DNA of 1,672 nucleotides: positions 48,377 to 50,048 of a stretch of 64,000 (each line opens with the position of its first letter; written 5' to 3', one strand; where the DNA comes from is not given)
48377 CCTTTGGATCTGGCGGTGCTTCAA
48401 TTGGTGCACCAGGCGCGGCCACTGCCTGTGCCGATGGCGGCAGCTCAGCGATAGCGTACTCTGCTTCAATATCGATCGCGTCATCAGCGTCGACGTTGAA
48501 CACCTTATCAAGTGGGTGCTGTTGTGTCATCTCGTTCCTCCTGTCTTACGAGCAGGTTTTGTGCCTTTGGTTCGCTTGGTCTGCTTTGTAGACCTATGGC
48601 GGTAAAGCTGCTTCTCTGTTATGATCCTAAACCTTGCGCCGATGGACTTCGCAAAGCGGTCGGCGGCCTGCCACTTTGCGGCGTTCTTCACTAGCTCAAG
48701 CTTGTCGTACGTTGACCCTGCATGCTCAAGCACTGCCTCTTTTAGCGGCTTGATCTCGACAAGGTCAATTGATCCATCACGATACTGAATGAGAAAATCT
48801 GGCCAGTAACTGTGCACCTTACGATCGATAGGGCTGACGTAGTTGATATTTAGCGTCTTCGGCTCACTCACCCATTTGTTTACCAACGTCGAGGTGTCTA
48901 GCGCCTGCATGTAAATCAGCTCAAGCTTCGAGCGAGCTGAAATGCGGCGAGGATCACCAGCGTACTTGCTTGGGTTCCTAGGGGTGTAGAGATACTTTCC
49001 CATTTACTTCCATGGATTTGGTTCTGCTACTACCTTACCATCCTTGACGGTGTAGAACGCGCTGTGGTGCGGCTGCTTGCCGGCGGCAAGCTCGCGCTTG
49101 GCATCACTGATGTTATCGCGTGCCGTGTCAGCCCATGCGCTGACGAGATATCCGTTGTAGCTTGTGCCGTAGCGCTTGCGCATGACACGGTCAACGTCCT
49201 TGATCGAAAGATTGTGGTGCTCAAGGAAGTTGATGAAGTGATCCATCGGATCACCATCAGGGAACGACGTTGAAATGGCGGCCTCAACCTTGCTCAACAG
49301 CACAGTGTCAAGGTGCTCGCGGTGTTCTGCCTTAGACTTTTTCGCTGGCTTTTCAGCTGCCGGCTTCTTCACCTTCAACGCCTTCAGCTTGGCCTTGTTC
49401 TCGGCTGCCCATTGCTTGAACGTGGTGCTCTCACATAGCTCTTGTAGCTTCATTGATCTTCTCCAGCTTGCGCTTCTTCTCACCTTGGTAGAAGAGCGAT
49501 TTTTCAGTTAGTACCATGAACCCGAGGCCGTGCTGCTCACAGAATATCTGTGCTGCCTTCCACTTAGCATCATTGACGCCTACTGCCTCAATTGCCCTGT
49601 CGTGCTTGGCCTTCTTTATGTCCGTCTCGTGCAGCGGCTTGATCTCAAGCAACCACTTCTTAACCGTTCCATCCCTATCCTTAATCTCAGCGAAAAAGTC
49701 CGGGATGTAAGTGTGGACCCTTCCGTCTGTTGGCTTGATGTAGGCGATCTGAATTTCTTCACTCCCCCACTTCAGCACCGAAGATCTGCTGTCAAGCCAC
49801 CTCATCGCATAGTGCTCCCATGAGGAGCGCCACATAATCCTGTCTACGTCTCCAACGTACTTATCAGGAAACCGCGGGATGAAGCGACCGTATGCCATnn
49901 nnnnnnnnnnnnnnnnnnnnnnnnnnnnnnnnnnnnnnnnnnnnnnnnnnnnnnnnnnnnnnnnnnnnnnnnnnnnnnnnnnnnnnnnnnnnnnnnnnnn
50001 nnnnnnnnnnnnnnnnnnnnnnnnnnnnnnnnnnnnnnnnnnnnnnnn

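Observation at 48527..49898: Two paralogous T7-endonuclease-I-like PD-(D/E)xK nucleases in the late (packaging/structural) operon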

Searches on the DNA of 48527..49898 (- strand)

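Call 61: search_dna_similar(query=window:48527-49898:-, collection=phages, mode=distant, max_rows=15, max_evalue=0.001)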
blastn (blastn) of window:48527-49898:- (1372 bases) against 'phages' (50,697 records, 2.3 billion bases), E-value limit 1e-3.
Records with a match: 21; places in all: 21; records where one place covers at least 80% of the query: 0.
Best place of each record, by identity: 60-80% 21.
By first word of the organism name: Klebsiella 21.
By host as written in the record: Klebsiella pneumoniae 11; Klebsiella pneumoniae ATCC BAA-1705 3; Klebsiella pneumoniae ST101 2; Klebsiella pneumoniae KP4 1; Klebsiella pneumoniae BM7 1; Klebsiella variicola kv8 1; Klebsiella pneumoniae 1101160 (ATCC BAA-2342) 1; Klebsiella pneumoniae subsp. pneumoniae KPNIH1 1.
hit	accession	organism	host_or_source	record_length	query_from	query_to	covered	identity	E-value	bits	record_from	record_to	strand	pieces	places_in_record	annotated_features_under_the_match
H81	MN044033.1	Klebsiella phage Marfa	Klebsiella pneumoniae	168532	36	111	6%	75.0%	8e-4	53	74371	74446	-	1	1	head completion protein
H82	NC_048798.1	Klebsiella phage Marfa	Klebsiella pneumoniae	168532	36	111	6%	75.0%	8e-4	53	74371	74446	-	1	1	head closure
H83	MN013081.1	Klebsiella phage vB_KpnM_Potts1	Klebsiella pneumoniae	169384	36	108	5%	76.7%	6e-5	56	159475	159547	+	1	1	putative head completion protein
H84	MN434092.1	Klebsiella phage AmPh_EK29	Klebsiella pneumoniae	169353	36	108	5%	76.7%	6e-5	56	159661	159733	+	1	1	head completion protein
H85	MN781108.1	Klebsiella phage vB_Kpn_P545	Klebsiella pneumoniae KP4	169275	36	108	5%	76.7%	6e-5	56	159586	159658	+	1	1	head completion protein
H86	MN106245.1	Klebsiella phage EI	Klebsiella pneumoniae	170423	36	108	5%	76.7%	6e-5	56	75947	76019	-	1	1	head completion protein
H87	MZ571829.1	Klebsiella phage vB_KpnM-VAC36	Klebsiella pneumoniae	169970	36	108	5%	76.7%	6e-5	56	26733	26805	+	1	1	head completion protein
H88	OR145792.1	Klebsiella phage Kpn BM7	Klebsiella pneumoniae BM7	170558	36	108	5%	76.7%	6e-5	56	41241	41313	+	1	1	head closure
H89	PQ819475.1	Klebsiella phage kv_tblp2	Klebsiella pneumoniae ATCC BAA-1705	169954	36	108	5%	76.7%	6e-5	56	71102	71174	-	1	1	head closure protein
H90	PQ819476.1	Klebsiella phage kv_tblp5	Klebsiella pneumoniae ATCC BAA-1705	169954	36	108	5%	76.7%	6e-5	56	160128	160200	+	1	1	head closure protein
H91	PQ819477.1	Klebsiella phage kv_tblp8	Klebsiella pneumoniae ATCC BAA-1705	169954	36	108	5%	76.7%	6e-5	56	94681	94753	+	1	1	head closure protein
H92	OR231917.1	Klebsiella phage pzk-kv8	Klebsiella variicola kv8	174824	37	108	5%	76.4%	2e-4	55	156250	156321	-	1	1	hypothetical protein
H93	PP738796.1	Klebsiella phage vB_KpnM_Biddle_MM4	Klebsiella pneumoniae 1101160 (ATCC ...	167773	36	108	5%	75.3%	8e-4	52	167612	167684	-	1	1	head closure protein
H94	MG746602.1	Klebsiella phage vB_Kpn_F48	Klebsiella pneumoniae ST101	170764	36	108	5%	75.3%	8e-4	52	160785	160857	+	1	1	head completion protein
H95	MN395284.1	Klebsiella phage PhiKpNIH-6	Klebsiella pneumoniae subsp. pneumoniae ...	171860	36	108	5%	75.3%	8e-4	52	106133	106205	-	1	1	head completion protein | ribosome_binding_site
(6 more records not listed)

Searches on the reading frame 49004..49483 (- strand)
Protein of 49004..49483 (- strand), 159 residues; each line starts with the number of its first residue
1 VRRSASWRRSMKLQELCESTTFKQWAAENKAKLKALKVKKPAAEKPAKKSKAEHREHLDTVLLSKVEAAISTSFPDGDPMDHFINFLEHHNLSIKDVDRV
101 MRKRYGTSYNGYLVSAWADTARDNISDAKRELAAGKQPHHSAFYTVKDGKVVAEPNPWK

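Call 4: search_protein_families(library=pfam, proteins=[window:49004-49483:-], max_evalue=1)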
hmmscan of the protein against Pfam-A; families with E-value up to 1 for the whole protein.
window:49004-49483:- (159 aa): 0 families

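Call 5: search_protein_families(library=phrogs, proteins=[window:49004-49483:-], max_evalue=0.01)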
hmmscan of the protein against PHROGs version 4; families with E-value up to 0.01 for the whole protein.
window:49004-49483:- (159 aa): 0 families

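Call 57: search_dna_similar(query=window:49004-49453:-, collection=phages, mode=protein, max_rows=10, max_evalue=0.01)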
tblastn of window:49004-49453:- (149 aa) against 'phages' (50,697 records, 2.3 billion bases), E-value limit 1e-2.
No match.

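Call 77: search_protein_families(library=pfam, proteins=[window:49004-49453:-], max_evalue=0.01)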
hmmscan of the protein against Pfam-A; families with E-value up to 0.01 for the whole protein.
window:49004-49453:- (149 aa): 0 families
